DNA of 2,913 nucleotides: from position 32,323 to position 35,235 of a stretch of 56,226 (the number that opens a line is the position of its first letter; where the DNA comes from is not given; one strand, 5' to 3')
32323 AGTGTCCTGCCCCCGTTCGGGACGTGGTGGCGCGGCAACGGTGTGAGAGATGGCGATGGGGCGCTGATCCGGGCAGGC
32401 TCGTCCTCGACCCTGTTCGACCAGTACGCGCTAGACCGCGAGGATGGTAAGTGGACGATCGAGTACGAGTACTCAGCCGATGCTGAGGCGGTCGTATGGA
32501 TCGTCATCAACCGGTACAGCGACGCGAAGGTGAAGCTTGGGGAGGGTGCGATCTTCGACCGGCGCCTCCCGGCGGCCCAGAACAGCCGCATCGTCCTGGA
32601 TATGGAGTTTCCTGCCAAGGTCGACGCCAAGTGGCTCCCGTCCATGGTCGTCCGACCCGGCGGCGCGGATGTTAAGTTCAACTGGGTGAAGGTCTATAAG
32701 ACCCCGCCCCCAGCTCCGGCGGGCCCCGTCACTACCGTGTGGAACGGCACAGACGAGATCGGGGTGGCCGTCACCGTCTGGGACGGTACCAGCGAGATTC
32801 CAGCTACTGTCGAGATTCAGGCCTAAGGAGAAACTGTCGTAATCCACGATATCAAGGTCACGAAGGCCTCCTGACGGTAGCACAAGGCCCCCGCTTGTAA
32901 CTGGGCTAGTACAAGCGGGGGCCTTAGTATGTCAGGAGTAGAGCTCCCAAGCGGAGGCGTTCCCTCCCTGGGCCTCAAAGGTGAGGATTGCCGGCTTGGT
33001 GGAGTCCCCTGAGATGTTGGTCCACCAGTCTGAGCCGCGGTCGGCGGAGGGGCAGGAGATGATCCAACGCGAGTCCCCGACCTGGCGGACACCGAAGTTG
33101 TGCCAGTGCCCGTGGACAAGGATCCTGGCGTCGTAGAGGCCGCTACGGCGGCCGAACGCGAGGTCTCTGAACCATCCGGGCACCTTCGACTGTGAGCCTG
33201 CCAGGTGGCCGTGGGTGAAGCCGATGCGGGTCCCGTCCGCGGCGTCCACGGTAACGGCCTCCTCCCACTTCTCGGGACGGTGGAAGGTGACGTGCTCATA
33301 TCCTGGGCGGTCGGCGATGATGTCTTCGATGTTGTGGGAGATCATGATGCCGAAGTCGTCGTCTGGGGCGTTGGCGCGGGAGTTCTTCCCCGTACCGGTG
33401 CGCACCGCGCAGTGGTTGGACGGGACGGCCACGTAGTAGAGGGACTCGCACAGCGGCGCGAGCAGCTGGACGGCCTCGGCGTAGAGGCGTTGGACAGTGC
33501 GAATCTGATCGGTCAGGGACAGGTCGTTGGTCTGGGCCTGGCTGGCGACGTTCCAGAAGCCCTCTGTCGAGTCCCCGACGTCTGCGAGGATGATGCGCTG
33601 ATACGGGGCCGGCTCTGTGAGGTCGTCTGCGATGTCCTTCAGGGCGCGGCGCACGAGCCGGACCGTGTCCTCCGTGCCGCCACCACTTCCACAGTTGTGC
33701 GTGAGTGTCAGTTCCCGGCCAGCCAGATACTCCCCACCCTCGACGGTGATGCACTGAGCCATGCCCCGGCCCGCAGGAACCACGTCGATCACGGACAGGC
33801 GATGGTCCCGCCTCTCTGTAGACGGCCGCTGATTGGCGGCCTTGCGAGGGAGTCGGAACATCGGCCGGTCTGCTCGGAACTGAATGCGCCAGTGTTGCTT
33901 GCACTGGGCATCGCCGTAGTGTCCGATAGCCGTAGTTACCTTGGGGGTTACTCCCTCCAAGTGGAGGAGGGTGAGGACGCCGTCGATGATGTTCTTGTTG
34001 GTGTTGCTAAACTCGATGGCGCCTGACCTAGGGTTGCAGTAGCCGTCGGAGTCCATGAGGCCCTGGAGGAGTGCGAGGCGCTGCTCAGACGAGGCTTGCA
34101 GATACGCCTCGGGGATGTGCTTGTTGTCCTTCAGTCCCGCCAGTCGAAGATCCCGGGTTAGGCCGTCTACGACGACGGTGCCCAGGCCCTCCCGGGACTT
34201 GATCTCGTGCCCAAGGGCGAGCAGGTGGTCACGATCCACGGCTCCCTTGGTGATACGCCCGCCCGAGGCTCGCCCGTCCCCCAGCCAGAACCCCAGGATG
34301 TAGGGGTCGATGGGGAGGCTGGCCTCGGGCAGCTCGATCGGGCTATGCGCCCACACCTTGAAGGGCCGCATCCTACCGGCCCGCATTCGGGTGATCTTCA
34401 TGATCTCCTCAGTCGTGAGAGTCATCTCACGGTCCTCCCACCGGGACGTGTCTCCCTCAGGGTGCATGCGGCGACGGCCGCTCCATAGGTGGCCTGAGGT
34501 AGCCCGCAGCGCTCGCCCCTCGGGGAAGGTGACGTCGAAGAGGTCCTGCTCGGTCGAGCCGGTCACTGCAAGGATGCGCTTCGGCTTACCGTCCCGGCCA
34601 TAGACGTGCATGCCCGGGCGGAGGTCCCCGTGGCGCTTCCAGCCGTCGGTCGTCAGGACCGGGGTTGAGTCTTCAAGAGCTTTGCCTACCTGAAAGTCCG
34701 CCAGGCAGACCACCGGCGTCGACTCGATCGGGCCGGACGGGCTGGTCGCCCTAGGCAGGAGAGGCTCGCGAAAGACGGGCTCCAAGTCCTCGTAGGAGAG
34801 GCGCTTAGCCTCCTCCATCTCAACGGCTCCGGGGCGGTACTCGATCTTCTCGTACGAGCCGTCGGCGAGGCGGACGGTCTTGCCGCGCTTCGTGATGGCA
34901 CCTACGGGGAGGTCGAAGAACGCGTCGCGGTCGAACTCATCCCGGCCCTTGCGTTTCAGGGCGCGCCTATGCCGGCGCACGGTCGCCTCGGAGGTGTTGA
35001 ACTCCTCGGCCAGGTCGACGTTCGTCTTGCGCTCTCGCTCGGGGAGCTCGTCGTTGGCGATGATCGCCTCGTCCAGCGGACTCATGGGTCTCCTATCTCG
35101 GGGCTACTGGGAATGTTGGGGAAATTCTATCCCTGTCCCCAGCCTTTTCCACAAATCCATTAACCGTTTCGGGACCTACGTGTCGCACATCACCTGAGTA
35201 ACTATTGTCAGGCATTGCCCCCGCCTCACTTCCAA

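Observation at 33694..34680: Class-3-type (Ala1 / W-C-T) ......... intein splitting the active site of an HTH-metallophosphoesterase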

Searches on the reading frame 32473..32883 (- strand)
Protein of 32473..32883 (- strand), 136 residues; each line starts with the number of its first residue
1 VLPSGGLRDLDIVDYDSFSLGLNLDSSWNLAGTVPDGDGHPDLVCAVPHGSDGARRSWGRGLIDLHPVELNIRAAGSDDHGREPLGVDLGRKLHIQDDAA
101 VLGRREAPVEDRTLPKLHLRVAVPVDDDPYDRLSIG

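Call 75: search_protein_families(library=pfam, proteins=[window:32473-32883:-], max_evalue=0.01)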
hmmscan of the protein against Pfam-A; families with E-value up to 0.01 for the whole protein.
window:32473-32883:- (136 aa): 1 family
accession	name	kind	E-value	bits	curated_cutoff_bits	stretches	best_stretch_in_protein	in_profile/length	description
PF01839.29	FG-GAP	-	0.0026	18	22.1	1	36-53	11-32/37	FG-GAP repeat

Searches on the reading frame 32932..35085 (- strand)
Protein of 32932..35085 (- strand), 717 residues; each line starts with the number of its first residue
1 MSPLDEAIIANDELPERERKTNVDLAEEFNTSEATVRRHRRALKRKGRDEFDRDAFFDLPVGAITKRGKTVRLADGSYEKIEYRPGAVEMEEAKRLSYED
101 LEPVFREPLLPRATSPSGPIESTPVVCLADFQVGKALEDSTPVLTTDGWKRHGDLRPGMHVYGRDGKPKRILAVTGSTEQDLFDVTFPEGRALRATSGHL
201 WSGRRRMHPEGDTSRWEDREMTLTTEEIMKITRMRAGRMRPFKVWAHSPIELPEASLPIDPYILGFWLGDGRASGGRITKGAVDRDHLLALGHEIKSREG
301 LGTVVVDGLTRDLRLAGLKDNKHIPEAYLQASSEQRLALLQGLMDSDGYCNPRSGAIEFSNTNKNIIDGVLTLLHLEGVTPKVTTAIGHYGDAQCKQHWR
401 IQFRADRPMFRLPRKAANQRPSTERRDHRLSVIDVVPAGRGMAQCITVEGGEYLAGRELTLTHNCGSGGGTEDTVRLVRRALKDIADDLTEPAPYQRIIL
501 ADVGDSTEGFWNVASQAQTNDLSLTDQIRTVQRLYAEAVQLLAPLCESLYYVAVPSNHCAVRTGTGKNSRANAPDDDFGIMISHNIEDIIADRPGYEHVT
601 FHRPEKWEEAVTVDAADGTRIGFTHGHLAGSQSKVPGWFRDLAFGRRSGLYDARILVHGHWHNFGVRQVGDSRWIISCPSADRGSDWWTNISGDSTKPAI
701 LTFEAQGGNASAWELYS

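Call 3: search_protein_families(library=pfam, proteins=[window:32932-35085:-], max_evalue=1)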
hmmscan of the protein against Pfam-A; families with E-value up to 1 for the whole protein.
window:32932-35085:- (717 aa): 9 families
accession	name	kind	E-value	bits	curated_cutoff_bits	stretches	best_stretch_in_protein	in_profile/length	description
PF14528.11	LAGLIDADG_3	-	3.9e-08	33.9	22.5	1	334-386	1-55/82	LAGLIDADG-like domain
PF13412.12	HTH_24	-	0.0023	17.9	21.9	1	19-47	17-45/48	Winged helix-turn-helix DNA-binding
PF12850.12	Metallophos_2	-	0.011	16.2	27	1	607-672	71-127/154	Calcineurin-like phosphoesterase superfamily domain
PF08279.18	HTH_11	-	0.035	14.4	25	1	24-47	20-43/55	HTH domain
PF13518.12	HTH_28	-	0.099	13.2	25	1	21-49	14-42/52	Helix-turn-helix domain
PF00196.25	GerE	-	0.11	12.6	23.5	1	20-46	18-44/57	Bacterial regulatory proteins, luxR family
PF05204.19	Hom_end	-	0.12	13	21.1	1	324-386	2-65/110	Homing endonuclease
PF08220.18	HTH_DeoR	-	0.15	12.3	21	1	24-39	19-34/57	DeoR-like helix-turn-helix domain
PF01022.26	HTH_5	-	0.16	12.3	22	1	20-47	16-43/47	Bacterial regulatory protein, arsR family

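Call 44: find_encoding_contigs(protein=window:32932-35085:-, flank=3000, max_places=4)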
Protein window:32932-35085:- (717 aa): no gene with exactly this product is on record in the collection.

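Call 67: find_related_loci(query=window:32932-35085:-, collection=genome_contigs, flank=3000)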
Query window:32932-35085:- (717 aa) in genome_contigs; peptide patterns used: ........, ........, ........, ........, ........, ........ (x = any residue, [..] = any of these).
52 stretches matched a pattern, but none encodes a relative of the query by tblastn (E <= 1e-3).

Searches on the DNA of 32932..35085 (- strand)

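Call 4: search_dna_similar(query=window:32932-35085:-, collection=phages, mode=near, max_rows=30)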
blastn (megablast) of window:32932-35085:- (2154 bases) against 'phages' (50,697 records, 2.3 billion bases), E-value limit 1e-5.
Records with a match: 2; places in all: 2; records where one place covers at least 80% of the query: 0.
Best place of each record, by identity: 80-90% 2.
By first word of the organism name: Caudovirus 1; Dulem 1.
By host as written in the record: Homo sapiens 1; Varecia variegata 1.
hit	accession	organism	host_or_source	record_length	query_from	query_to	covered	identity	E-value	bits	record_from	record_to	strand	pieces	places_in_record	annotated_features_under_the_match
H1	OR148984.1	Caudovirus D_HF2_7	Homo sapiens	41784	1402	2150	35%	84.7%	0e+0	747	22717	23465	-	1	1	putative YonJ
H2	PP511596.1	Dulem virus 38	Varecia variegata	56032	1408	2154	35%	84.8%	0e+0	749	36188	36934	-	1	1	polymerase/primase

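Call 5: get_annotated_region(hit=H2, flank=4000)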
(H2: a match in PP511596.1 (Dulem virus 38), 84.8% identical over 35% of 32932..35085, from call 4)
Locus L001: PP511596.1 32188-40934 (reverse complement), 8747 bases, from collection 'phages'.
description: Dulem virus 38 isolate Duke_24SF_44, complete genome.
organism: Dulem virus 38 (NCBI taxid 3145756)
taxonomy: Viruses; Duplodnaviria; Heunggongvirae; Uroviricota; Caudoviricetes
host: Varecia variegata; source: saliva; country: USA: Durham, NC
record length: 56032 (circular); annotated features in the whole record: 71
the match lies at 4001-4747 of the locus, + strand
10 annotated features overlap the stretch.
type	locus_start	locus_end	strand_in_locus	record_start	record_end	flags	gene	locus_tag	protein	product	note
CDS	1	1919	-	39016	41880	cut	-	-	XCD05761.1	polymerase/primase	-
CDS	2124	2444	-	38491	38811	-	-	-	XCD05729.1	hypothetical protein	-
CDS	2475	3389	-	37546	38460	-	-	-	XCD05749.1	hypothetical protein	-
CDS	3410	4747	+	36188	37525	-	-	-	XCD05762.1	polymerase/primase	-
CDS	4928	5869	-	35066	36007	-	-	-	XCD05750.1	hypothetical protein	-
CDS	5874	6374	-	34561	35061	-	-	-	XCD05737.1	hypothetical protein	-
CDS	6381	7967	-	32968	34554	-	-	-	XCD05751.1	hypothetical protein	-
CDS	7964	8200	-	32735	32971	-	-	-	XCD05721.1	hypothetical protein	-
CDS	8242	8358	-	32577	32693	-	-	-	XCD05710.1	hypothetical protein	-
CDS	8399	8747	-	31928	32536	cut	-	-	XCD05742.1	hypothetical protein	-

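Call 6: get_annotated_region(hit=H1, flank=4000)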
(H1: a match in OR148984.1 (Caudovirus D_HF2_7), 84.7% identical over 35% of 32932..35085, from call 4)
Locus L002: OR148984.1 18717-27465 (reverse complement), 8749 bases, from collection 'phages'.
description: Caudovirus D_HF2_7, complete genome.
organism: Caudovirus D_HF2_7 (NCBI taxid 3071194)
taxonomy: Viruses; Duplodnaviria; Heunggongvirae; Uroviricota; Caudoviricetes
host: Homo sapiens; source: saliva (passive drool collection); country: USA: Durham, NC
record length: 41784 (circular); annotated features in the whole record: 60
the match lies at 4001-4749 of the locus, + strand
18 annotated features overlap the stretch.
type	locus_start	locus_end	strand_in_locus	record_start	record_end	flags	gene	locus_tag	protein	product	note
CDS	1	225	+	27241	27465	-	-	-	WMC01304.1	hypothetical protein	-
CDS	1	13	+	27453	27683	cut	-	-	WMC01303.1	hypothetical protein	-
CDS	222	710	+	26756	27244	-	-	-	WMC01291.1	hypothetical protein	-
CDS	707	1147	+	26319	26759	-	-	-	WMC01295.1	hypothetical protein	-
CDS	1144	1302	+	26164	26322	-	-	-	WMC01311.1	hypothetical protein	-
CDS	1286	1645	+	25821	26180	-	-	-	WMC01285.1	hypothetical protein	protein D14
CDS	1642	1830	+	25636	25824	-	-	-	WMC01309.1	hypothetical protein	-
CDS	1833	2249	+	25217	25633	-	-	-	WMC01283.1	single-stranded DNA-binding protein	-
CDS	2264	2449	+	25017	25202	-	-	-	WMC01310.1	hypothetical protein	-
CDS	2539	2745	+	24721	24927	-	-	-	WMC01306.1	hypothetical protein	-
CDS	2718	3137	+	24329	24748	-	-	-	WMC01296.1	hypothetical protein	-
CDS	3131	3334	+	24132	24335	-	-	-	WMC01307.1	hypothetical protein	-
CDS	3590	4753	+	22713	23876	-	-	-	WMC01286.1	putative YonJ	prophage-derived uncharacterized protein YonJ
CDS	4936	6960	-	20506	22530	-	-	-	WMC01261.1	hypothetical protein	-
CDS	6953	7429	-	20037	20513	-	-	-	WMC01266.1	hypothetical protein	-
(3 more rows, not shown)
